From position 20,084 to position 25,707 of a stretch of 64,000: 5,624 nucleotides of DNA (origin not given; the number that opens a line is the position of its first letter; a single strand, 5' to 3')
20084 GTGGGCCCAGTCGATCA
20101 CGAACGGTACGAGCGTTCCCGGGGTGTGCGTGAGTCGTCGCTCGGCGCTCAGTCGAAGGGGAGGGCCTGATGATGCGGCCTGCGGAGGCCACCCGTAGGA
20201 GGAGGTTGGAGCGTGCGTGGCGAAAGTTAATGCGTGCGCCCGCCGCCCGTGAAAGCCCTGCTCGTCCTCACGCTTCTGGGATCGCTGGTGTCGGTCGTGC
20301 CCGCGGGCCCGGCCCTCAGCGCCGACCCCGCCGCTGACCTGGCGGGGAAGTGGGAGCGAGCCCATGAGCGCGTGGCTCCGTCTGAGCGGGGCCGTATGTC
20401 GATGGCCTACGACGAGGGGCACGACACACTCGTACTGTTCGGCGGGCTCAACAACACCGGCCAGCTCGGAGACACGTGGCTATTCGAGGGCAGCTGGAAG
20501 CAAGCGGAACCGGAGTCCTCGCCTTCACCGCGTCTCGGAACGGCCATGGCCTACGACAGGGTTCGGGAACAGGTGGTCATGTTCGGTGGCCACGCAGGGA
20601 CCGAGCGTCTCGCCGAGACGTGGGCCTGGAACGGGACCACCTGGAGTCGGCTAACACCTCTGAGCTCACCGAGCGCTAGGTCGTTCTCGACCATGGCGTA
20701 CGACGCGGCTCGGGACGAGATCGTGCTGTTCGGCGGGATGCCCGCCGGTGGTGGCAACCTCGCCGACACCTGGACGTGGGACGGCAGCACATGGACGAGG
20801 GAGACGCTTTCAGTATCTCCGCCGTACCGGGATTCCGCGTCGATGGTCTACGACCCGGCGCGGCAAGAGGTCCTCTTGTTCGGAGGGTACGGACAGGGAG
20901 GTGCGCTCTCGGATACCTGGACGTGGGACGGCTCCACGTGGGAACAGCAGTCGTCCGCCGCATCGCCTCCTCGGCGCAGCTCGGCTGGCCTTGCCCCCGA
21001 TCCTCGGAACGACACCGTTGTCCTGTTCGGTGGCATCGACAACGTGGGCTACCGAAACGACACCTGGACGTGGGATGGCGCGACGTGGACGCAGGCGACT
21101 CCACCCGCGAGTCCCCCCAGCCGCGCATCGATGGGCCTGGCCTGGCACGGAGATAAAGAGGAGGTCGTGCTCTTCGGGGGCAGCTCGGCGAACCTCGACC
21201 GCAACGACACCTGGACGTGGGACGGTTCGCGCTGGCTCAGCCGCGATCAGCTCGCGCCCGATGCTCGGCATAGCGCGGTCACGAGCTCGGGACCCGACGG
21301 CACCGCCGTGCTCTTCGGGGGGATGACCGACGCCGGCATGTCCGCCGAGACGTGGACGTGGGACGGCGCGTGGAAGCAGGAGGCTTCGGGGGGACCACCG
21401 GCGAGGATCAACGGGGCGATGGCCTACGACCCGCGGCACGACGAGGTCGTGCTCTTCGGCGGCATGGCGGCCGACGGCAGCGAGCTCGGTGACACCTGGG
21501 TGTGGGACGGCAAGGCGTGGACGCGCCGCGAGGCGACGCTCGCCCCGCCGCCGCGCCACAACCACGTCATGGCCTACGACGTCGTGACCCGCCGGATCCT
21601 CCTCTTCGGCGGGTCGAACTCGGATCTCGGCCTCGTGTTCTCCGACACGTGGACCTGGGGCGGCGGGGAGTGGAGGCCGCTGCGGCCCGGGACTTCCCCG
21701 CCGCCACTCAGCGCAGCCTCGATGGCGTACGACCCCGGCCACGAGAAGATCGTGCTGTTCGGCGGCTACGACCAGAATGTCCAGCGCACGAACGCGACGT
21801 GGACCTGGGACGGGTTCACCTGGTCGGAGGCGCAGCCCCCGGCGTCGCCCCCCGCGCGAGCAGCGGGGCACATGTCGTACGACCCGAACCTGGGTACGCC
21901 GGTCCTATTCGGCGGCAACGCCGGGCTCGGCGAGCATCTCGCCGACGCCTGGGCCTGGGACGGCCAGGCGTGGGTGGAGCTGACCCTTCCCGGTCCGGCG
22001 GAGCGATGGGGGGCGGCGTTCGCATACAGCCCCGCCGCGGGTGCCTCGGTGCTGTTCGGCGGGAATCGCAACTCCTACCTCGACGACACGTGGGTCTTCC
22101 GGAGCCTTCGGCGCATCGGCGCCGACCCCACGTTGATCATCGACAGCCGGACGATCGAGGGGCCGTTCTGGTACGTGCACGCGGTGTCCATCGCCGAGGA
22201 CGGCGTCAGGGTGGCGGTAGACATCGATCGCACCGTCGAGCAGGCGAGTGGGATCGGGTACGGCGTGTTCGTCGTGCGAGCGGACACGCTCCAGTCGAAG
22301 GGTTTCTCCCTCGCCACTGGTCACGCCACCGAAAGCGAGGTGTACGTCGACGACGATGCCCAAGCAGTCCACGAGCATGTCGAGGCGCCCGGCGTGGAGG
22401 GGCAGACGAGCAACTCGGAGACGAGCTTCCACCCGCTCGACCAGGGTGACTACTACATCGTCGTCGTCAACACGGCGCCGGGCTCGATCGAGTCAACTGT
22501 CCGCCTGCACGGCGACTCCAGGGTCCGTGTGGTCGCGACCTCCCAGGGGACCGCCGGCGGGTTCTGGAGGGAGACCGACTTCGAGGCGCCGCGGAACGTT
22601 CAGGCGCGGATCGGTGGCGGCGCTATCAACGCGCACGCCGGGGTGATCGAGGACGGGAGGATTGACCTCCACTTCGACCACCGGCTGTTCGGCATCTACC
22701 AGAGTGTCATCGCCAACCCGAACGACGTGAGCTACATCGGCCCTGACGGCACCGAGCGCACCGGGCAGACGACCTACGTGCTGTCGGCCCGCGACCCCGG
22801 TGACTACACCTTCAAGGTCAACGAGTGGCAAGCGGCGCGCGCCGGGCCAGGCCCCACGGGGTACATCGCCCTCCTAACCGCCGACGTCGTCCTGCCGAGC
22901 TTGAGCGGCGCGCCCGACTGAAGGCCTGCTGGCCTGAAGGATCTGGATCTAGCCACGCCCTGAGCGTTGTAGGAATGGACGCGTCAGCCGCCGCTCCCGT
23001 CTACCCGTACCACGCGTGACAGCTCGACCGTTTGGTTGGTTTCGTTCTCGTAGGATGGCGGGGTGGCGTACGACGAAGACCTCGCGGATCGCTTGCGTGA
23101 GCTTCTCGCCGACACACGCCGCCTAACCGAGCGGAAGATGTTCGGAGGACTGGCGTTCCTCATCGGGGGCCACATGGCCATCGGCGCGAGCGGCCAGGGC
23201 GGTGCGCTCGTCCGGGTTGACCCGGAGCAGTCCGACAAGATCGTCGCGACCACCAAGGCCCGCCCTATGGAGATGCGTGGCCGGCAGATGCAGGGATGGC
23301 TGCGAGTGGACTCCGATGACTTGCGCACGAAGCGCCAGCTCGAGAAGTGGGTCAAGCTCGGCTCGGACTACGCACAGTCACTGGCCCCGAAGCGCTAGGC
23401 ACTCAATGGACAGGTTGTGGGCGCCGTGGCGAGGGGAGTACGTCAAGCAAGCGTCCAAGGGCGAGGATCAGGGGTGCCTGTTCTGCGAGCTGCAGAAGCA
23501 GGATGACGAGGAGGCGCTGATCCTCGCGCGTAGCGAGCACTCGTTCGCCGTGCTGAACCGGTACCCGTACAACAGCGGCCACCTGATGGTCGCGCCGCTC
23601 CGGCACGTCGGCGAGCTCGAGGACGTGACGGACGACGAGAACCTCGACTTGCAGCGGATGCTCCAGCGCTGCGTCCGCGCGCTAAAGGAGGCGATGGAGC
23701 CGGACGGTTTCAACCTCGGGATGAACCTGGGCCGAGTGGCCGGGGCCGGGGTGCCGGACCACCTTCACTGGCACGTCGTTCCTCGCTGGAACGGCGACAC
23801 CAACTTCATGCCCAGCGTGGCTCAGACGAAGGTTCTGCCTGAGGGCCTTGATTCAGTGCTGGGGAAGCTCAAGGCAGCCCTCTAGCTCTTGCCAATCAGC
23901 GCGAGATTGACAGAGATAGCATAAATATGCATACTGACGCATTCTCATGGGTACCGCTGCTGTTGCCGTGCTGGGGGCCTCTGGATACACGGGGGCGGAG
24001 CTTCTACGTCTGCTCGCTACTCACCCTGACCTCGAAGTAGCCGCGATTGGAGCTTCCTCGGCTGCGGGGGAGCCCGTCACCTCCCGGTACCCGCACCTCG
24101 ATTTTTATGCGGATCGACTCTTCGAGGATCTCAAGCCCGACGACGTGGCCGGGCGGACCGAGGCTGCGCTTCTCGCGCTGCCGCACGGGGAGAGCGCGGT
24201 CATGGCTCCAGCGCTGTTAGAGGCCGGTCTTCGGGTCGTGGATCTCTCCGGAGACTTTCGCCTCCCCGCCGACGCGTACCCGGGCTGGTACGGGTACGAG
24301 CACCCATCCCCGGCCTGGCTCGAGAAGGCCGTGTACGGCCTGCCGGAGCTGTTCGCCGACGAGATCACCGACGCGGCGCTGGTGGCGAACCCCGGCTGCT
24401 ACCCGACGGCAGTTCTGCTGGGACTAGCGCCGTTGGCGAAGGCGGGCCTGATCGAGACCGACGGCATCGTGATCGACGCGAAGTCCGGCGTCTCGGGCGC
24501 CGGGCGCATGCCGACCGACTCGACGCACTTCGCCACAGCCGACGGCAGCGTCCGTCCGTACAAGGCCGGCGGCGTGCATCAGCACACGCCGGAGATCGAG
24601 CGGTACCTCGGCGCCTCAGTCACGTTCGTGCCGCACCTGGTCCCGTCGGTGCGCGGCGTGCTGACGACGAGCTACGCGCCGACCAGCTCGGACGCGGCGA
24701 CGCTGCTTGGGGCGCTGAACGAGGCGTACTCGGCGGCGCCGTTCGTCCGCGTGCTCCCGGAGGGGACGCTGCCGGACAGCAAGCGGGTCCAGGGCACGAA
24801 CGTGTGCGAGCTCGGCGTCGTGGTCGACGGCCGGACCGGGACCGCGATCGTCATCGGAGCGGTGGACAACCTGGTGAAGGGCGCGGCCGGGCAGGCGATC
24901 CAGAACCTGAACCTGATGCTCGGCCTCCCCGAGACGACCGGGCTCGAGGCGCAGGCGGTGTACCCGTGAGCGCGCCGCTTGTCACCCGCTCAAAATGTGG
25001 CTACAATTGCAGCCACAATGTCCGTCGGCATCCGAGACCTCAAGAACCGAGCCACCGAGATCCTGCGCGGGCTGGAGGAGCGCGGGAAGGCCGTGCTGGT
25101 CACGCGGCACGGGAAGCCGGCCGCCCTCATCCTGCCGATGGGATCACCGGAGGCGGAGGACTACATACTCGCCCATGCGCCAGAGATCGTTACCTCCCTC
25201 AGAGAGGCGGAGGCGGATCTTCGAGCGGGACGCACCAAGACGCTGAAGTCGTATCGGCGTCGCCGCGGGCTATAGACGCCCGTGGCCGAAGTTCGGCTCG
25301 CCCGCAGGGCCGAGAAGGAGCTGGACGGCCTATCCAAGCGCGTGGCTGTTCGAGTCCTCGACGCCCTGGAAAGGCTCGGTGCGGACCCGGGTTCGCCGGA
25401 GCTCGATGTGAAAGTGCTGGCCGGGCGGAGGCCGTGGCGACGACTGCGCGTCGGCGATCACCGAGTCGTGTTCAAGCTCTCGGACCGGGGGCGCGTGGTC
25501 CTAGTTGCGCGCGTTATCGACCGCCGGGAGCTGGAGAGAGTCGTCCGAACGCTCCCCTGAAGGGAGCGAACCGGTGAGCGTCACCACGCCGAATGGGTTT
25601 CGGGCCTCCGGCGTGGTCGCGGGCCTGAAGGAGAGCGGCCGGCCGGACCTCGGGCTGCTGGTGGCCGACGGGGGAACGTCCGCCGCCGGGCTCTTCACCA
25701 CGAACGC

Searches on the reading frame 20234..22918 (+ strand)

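Call 44: search_protein_families(library=pfam, proteins=[window:20234-22918:+], max_evalue=0.001)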
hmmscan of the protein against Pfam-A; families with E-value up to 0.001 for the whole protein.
window:20234-22918:+ (895 aa): 7 families
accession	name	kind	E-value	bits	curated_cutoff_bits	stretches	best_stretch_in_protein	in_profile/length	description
PF24681.1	Kelch_KLHDC2_KLHL20_DRC7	-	3.6e-61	206.7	50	5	454-623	10-185/221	KLHDC2/KLHL20/DRC7 Kelch-repeats domain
PF13415.12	Kelch_3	-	5.3e-37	125.7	22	2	212-252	3-44/48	Galactose oxidase, central domain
PF24981.1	Beta-prop_ATRN-LZTR1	-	6.7e-29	101.5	50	3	87-221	26-170/289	Attractin/LZTR1 beta-propeller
PF13418.12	Kelch_4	-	1.4e-28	99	21.6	0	390-432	1-44/49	Galactose oxidase, central domain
PF13964.12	Kelch_6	-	2.9e-11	43.4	25.3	0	496-530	6-40/50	Kelch motif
PF07646.21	Kelch_2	-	1.1e-09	38.3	21.3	0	447-475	6-34/48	Kelch motif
PF08495.15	FIST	-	9.8e-05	22.8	23.2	0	402-431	114-143/189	FIST N domain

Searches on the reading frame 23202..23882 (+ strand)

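Call 44: search_protein_families(library=pfam, proteins=[window:23202-23882:+], max_evalue=0.001)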
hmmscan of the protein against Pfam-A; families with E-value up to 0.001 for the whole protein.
window:23202-23882:+ (227 aa): 3 families
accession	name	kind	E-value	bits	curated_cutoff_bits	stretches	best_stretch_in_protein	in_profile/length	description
PF01230.28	HIT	-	1.1e-16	61.7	21.5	1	104-195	5-95/98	HIT domain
PF11969.13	DcpS_C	-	3.1e-07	31.3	24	1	92-193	2-100/114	Scavenger mRNA decapping enzyme C-term binding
PF04677.20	CwfJ_C_1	-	5e-06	26.8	21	1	87-194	9-108/122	Protein similar to CwfJ C-terminus 1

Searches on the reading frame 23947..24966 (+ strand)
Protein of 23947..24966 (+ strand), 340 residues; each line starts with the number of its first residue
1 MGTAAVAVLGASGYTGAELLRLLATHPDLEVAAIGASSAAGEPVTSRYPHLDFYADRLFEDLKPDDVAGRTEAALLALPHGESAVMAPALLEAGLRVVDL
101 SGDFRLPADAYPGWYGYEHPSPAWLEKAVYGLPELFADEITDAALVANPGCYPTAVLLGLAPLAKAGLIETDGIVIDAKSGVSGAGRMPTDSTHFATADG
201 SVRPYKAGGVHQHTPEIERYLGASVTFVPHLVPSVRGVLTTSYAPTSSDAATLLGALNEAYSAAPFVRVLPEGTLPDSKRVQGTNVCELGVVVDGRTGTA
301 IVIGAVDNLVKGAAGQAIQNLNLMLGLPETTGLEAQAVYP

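Call 44: search_protein_families(library=pfam, proteins=[window:23947-24966:+], max_evalue=0.001)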
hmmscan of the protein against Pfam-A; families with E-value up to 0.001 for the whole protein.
window:23947-24966:+ (340 aa): 3 families
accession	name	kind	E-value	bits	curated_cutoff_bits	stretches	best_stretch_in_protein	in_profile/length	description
PF22698.1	Semialdhyde_dhC_1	-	2.3e-52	177.6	27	1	151-308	1-165/165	Semialdehyde dehydrogenase, dimerisation domain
PF01118.30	Semialdhyde_dh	-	4e-30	105.1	26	1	6-142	2-120/121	Semialdehyde dehydrogenase, NAD binding domain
PF02774.23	Semialdhyde_dhC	-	1.7e-17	64.6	26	1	160-311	1-184/184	Semialdehyde dehydrogenase, dimerisation domain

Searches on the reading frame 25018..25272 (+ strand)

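Call 61: search_protein_families(library=pfam, proteins=[window:25018-25272:+], max_evalue=0.01)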
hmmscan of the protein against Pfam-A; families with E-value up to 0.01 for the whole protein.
seq(85 aa): 1 family
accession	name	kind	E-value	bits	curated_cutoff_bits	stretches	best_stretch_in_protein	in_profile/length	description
PF02604.26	PhdYeFM_antitox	-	1.4e-07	31.6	29.8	1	2-47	3-43/74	Antitoxin Phd_YefM, type II toxin-antitoxin system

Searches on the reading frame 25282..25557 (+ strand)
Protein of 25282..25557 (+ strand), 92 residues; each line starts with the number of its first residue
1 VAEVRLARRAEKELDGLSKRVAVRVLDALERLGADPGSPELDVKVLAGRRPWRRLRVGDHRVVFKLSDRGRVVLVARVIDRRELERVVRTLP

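Call 61: search_protein_families(library=pfam, proteins=[window:25282-25557:+], max_evalue=0.01)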
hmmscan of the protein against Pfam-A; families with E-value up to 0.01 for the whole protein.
seq(92 aa): 1 family
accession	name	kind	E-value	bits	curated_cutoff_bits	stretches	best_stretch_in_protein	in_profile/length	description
PF05016.21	ParE_toxin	-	1.1e-09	39.2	23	1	4-83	1-87/89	ParE toxin of type II toxin-antitoxin system, parDE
